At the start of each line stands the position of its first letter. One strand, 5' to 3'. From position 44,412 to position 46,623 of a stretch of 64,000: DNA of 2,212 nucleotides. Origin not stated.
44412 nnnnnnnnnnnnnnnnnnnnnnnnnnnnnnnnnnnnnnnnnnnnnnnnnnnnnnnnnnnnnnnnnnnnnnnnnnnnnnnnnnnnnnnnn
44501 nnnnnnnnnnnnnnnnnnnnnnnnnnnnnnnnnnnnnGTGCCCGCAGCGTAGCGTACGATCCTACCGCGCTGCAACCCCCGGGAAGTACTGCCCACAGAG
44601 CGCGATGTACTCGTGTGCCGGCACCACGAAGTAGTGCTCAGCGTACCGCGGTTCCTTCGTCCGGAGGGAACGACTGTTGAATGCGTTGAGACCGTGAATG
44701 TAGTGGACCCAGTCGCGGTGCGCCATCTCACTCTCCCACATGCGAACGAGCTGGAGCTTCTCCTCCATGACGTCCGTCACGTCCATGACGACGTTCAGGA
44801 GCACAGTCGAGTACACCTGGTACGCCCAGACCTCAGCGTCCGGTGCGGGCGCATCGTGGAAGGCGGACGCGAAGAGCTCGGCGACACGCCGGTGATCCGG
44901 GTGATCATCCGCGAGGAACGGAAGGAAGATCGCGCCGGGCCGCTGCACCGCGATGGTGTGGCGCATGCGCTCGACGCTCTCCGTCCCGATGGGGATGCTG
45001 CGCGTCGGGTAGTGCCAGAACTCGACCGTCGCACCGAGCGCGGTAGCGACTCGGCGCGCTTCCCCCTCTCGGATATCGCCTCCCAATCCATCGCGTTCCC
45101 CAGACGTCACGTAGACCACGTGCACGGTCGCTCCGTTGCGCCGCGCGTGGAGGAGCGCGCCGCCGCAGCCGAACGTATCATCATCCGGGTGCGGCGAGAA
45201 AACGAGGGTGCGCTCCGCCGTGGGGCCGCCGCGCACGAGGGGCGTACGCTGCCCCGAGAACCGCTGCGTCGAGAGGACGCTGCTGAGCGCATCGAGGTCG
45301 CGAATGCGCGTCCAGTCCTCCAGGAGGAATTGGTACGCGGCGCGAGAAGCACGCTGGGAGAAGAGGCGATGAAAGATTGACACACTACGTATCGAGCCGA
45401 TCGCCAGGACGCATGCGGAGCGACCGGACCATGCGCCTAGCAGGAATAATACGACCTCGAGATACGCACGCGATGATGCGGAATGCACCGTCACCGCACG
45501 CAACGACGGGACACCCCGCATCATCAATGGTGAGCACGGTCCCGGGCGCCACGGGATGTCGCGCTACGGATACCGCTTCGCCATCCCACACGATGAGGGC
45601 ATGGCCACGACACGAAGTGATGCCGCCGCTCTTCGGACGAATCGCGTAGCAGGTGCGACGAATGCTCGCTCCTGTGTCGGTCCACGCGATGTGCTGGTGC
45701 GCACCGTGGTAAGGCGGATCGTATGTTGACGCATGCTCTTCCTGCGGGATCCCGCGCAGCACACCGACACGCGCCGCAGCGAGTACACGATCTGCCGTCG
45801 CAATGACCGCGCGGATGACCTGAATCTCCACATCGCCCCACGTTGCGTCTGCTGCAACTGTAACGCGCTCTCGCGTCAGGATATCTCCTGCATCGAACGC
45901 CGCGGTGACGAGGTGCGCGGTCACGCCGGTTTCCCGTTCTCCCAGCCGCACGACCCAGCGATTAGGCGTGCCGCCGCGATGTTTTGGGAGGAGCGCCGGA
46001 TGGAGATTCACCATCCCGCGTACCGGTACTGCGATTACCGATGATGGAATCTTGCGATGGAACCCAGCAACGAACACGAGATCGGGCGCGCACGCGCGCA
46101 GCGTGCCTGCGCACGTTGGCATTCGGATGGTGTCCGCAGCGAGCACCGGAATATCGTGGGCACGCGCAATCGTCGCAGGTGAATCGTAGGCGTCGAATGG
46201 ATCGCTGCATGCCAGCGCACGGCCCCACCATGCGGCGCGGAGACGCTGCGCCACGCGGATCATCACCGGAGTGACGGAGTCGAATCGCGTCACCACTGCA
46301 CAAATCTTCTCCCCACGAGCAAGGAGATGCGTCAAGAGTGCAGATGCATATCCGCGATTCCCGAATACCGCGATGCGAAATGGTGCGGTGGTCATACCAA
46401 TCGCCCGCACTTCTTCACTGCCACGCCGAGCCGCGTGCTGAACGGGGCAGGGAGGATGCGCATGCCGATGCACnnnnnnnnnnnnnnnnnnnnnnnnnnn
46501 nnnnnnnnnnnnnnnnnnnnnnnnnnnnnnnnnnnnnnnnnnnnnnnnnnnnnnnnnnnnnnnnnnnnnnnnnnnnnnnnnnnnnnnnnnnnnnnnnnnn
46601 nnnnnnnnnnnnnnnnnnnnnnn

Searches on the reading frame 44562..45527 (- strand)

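Call 10: search_protein_families(library=pfam, proteins=[window:44562-45527:-], max_evalue=0.001)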
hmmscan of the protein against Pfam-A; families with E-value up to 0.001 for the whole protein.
window:44562-45527:- (321 aa): 1 family
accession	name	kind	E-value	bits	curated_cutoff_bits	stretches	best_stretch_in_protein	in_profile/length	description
PF02585.22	PIG-L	-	5.1e-24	85.7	28.2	1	108-222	1-128/129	GlcNAc-PI de-N-acetylase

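Call 46: search_protein_families(library=ncbifam, proteins=[window:44562-45527:-], max_evalue=0.0001)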
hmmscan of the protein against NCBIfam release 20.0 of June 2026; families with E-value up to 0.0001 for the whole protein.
window:44562-45527:- (321 aa): 4 families
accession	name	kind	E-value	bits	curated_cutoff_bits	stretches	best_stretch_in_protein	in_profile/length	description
TIGR04001.1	thiol_BshB1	equivalog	2.5e-21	76.5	182.5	1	107-272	4-183/226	bacillithiol biosynthesis deacetylase BshB1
NF002557.0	PRK02122.1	subfamily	1.1e-10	40.3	384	1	101-144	367-410/653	glucosamine-6-phosphate deaminase-like protein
TIGR04000.1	thiol_BshB2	equivalog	1.4e-06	28.1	195.25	1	107-269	3-186/217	bacillithiol biosynthesis deacetylase BshB2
TIGR03445.1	mycothiol_MshB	equivalog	6.8e-05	22.9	224.35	0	111-146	4-39/284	N-acetyl-1-D-myo-inositol-2-amino-2-deoxy-alpha-D-glucopyranoside deacetylase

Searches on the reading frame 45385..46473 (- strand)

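Call 10: search_protein_families(library=pfam, proteins=[window:45385-46473:-], max_evalue=0.001)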
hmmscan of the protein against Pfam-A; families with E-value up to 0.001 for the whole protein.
window:45385-46473:- (362 aa): 2 families
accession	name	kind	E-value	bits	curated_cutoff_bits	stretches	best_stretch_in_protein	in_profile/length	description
PF00551.24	Formyl_trans_N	-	9.7e-25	87.8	26.1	1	100-217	60-167/181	Formyl transferase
PF02911.23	Formyl_trans_C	-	6.2e-08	33.2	21.1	1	260-346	7-93/100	Formyl transferase, C-terminal domain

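Call 46: search_protein_families(library=ncbifam, proteins=[window:45385-46473:-], max_evalue=0.0001)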
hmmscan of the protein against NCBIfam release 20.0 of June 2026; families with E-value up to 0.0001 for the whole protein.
window:45385-46473:- (362 aa): 7 families
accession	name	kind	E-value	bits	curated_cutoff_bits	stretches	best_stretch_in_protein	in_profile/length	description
TIGR00460.1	fmt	equivalog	6.9e-36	123.9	201.5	1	33-333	2-284/315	methionyl-tRNA formyltransferase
NF005414.0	PRK06988.1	equivalog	1.4e-33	116.2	316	1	96-334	44-282/311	formyltransferase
NF005998.1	PRK08125.1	equivalog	1.6e-32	112.7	777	1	96-359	42-303/649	bifunctional UDP-4-amino-4-deoxy-L-arabinose formyltransferase/UDP-glucuronic acid oxidase ArnA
TIGR00639.1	PurN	equivalog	2.6e-15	56.5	150.1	1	124-219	74-169/192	phosphoribosylglycinamide formyltransferase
NF004684.0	PRK06027.1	subfamily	1.4e-07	31.5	223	1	124-215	160-251/286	formyltetrahydrofolate deformylase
TIGR00655.1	PurU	equivalog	1.2e-05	25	285.95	1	126-227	157-261/280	formyltetrahydrofolate deformylase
NF005755.0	PRK07579.1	equivalog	4.1e-05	23.5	238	1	132-219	68-152/245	dTDP-4-amino-4,6-dideoxyglucose formyltransferase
